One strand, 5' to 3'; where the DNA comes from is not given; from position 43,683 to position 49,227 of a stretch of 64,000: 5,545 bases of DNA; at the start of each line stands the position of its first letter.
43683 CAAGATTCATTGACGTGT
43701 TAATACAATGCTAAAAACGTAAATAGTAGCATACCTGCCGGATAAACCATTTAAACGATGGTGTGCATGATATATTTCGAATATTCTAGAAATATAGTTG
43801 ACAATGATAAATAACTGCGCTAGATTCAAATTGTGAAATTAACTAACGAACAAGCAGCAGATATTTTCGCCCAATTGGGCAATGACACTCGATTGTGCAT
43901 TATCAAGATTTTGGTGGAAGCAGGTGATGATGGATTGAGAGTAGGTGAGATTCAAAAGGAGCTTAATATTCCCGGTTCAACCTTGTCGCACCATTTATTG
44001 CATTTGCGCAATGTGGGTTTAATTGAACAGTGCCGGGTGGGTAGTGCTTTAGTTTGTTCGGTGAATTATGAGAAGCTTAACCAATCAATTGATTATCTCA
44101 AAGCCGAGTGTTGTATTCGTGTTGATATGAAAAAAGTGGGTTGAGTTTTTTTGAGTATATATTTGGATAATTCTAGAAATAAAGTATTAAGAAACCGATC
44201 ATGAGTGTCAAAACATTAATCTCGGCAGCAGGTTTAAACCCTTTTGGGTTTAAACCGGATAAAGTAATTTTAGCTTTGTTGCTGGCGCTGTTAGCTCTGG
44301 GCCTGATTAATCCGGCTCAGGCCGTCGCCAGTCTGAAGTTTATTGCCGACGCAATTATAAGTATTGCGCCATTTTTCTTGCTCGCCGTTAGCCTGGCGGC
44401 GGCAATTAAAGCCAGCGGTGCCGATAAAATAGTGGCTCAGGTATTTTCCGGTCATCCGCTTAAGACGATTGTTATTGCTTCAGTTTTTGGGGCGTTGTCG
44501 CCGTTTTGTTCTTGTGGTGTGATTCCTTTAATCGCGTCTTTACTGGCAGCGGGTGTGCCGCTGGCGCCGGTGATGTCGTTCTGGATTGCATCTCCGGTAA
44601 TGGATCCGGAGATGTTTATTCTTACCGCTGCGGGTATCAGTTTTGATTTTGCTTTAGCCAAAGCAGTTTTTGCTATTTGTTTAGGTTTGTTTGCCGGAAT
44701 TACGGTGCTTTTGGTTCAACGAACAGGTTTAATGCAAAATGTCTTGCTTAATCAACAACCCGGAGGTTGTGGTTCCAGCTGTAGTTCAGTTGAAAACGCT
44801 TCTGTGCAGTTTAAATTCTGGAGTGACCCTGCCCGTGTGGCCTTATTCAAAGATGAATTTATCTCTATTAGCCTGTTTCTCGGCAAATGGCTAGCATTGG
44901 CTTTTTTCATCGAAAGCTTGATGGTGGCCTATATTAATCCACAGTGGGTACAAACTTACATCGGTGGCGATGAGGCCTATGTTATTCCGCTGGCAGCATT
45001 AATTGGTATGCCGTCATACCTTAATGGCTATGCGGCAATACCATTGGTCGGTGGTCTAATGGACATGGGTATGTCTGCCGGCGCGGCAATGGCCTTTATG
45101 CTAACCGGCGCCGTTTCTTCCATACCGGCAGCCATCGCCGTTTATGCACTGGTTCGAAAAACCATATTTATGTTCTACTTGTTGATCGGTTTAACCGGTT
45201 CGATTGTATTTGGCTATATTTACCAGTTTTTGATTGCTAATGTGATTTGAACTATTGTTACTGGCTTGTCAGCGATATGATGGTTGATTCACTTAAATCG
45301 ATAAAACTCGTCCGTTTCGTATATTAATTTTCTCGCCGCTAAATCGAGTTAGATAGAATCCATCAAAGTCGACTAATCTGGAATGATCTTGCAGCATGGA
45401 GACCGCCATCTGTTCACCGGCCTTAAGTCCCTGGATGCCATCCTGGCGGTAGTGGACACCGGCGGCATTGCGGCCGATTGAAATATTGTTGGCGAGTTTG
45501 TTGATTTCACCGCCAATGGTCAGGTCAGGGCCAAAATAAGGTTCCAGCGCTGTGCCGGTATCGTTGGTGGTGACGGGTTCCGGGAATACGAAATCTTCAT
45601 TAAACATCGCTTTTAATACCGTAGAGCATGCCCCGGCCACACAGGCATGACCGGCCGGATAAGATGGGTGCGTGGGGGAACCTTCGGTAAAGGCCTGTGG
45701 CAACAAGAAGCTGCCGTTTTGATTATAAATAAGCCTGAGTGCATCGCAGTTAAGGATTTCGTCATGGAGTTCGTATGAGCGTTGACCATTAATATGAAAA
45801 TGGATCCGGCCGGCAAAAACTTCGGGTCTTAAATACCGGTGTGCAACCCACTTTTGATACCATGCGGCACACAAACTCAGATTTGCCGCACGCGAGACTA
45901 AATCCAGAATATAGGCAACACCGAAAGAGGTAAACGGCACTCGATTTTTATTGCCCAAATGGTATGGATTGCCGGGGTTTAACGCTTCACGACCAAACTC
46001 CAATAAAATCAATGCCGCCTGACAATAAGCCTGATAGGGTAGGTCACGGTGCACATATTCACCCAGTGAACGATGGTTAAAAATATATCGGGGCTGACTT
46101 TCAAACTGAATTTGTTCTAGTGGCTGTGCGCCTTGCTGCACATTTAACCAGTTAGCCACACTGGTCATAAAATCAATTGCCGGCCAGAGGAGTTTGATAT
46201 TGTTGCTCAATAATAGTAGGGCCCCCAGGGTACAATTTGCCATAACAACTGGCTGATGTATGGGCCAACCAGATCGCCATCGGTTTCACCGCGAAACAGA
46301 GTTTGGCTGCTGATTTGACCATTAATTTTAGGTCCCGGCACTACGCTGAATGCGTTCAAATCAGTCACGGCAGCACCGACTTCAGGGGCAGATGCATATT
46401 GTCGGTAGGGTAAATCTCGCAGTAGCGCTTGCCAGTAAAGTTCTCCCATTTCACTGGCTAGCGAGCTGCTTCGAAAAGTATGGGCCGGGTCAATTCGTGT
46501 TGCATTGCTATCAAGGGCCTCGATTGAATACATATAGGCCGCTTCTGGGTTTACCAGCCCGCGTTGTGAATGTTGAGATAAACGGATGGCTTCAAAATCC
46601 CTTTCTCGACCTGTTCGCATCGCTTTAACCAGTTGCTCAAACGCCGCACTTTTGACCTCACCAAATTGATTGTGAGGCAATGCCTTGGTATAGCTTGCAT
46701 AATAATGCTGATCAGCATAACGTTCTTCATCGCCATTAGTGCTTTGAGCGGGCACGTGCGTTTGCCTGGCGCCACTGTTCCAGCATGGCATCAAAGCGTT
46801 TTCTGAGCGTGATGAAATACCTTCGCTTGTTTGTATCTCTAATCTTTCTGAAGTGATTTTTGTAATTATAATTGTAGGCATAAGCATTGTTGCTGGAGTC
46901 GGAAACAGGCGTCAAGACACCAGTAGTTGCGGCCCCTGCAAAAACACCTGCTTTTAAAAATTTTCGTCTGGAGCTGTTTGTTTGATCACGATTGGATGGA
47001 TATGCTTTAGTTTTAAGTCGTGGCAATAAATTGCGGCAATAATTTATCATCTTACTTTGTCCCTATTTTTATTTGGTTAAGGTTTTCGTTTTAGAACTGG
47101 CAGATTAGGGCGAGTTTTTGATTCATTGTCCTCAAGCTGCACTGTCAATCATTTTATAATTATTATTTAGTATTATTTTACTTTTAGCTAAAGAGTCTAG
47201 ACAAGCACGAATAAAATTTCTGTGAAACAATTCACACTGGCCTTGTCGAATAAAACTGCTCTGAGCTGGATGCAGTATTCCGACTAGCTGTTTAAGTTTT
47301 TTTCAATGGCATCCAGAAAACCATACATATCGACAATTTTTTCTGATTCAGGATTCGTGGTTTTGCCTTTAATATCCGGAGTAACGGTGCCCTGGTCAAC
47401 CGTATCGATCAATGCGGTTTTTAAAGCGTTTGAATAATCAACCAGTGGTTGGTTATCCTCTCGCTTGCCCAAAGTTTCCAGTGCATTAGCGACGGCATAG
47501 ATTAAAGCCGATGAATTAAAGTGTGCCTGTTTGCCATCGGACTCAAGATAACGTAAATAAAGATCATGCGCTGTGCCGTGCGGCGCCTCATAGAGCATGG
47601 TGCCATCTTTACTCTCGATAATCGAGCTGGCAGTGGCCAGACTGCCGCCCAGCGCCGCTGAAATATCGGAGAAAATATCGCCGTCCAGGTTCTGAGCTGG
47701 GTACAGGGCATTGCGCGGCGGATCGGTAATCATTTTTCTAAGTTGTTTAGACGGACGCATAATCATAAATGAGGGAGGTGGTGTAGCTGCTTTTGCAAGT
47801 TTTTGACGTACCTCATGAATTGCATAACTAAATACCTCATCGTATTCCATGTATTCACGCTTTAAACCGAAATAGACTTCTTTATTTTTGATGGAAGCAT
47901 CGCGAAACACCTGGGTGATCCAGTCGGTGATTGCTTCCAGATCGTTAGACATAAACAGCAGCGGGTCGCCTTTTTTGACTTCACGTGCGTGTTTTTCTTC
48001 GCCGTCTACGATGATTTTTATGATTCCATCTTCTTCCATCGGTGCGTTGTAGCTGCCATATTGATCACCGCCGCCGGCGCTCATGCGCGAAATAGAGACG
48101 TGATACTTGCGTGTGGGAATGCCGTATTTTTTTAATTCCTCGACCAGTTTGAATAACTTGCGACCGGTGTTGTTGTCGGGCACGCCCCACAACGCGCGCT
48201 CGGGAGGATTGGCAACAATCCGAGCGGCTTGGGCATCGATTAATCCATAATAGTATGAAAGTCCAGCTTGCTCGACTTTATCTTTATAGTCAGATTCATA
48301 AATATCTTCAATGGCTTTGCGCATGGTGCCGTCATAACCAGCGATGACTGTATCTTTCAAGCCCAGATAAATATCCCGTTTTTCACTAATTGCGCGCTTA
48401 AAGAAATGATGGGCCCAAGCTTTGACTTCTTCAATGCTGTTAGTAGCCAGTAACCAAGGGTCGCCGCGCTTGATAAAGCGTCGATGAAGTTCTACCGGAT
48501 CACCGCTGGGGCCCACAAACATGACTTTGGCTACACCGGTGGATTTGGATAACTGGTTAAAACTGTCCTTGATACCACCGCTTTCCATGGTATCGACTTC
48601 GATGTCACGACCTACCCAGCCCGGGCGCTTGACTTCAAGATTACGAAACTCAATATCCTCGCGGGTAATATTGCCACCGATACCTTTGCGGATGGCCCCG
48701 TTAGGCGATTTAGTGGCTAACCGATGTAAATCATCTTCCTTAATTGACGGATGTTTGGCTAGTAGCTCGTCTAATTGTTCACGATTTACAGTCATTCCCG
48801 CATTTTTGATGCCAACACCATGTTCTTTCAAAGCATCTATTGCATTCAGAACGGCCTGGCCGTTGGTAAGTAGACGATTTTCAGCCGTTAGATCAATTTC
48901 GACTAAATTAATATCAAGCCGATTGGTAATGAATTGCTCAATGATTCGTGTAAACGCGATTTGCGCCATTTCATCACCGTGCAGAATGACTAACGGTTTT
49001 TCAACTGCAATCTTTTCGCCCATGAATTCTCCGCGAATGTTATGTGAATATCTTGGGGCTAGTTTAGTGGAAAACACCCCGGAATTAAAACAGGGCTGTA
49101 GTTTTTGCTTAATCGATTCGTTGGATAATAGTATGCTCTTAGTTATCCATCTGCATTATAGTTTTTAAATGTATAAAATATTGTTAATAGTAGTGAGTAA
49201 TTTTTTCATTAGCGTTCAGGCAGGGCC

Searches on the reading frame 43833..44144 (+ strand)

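Call 66: search_protein_families(library=pfam, max_evalue=0.000001, proteins=[window:43833-44144:+])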
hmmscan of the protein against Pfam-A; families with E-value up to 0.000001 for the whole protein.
window:43833-44144:+ (103 aa): 2 families
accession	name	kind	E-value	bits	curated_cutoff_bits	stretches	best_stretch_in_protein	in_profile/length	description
PF12840.13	HTH_20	-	9.6e-09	35.5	27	1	15-66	1-50/51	Helix-turn-helix domain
PF01022.26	HTH_5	-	1e-08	35.3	22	1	18-65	2-46/47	Bacterial regulatory protein, arsR family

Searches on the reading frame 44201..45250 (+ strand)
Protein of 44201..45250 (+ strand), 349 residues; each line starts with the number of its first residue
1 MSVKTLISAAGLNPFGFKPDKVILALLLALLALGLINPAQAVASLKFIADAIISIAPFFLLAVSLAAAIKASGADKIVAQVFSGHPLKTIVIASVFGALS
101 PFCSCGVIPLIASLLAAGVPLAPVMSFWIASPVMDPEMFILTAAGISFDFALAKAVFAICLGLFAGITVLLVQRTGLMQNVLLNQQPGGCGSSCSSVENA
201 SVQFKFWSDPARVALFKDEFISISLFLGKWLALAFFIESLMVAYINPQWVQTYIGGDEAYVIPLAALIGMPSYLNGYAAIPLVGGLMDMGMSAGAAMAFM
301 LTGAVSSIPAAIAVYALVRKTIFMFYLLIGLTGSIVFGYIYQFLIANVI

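Call 66: search_protein_families(library=pfam, max_evalue=0.000001, proteins=[window:44201-45250:+])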
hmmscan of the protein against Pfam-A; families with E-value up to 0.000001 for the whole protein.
window:44201-45250:+ (349 aa): 1 family
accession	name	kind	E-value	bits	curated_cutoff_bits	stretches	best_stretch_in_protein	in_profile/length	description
PF03773.19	ArsP_1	-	1.2e-42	146.6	32.3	1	45-343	6-294/294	Predicted permease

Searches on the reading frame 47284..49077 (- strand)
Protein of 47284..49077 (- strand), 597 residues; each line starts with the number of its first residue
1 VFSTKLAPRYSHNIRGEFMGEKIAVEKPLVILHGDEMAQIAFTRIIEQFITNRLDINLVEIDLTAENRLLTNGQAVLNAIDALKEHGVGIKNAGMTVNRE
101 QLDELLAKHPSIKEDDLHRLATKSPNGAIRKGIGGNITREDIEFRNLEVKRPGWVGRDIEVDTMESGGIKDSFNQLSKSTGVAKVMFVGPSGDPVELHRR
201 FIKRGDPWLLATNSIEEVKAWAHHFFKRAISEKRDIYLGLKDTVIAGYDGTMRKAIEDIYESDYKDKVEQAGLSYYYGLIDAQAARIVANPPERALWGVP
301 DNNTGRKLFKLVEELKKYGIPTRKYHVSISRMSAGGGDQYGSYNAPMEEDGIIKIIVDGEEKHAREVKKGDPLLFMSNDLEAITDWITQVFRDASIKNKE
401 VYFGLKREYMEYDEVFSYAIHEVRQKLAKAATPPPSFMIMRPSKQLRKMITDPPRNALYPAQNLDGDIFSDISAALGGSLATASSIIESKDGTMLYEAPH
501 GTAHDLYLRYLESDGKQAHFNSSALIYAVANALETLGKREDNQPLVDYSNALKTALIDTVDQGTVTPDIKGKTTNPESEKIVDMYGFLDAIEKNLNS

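Call 48: search_protein_families(library=pfam, proteins=[window:47284-49077:-], max_evalue=0.0001)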
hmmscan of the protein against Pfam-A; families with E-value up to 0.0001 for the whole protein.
window:47284-49077:- (597 aa): 1 family
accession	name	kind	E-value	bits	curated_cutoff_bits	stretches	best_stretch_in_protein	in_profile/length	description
PF00180.25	Iso_dh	-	2.5e-19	70.2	27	1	390-582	170-345/348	Isocitrate/isopropylmalate dehydrogenase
